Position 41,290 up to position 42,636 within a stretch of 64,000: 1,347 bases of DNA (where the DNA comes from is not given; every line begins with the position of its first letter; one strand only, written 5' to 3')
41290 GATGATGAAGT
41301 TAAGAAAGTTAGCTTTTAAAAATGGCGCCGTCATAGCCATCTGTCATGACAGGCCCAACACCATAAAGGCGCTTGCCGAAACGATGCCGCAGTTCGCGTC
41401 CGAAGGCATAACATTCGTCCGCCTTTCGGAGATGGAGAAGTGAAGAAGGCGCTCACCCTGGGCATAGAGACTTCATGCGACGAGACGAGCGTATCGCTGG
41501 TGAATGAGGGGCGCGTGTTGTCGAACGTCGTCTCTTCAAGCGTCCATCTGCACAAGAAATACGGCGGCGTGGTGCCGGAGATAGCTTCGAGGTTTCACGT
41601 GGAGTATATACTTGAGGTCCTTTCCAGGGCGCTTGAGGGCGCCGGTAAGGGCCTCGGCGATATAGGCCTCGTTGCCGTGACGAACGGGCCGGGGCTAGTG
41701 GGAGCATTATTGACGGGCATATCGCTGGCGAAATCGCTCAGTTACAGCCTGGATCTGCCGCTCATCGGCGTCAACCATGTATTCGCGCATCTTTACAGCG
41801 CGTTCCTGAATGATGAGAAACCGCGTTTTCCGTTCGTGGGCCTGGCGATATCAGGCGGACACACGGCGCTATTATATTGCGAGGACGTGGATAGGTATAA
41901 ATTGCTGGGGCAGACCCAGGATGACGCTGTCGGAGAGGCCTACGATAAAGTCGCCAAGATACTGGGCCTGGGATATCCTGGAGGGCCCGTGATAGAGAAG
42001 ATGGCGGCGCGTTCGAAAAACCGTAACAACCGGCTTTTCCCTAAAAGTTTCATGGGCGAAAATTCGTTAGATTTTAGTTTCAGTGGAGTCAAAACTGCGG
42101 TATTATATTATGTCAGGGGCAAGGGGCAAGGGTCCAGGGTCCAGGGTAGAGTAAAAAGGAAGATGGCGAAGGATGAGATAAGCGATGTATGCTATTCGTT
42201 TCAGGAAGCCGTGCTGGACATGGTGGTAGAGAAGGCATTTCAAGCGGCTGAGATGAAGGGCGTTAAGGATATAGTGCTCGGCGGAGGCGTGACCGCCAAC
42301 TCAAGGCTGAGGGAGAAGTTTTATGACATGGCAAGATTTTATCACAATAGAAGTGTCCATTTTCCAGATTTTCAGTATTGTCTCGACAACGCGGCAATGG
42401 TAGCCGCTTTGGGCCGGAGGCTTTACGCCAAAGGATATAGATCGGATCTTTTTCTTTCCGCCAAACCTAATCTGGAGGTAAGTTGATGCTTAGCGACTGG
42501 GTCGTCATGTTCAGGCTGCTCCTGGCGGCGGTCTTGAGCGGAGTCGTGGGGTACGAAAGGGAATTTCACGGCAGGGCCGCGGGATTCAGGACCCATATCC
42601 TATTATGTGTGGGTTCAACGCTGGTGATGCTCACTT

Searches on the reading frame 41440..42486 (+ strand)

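Call 83: search_protein_families(library=pfam, proteins=[window:41440-42486:+], max_evalue=0.00001)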
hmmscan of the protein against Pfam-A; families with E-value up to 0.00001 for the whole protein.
window:41440-42486:+ (348 aa): 2 families
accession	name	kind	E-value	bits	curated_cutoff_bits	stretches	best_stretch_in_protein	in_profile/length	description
PF00814.31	TsaD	-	1.1e-87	294.6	24.8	1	26-322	2-263/264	tRNA N6-adenosine threonylcarbamoyltransferase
PF22521.2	HypF_C_2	-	1.4e-06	28.7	27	1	238-298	157-217/241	Carbamoyltransferase, Kae1-like Domain, second subdomain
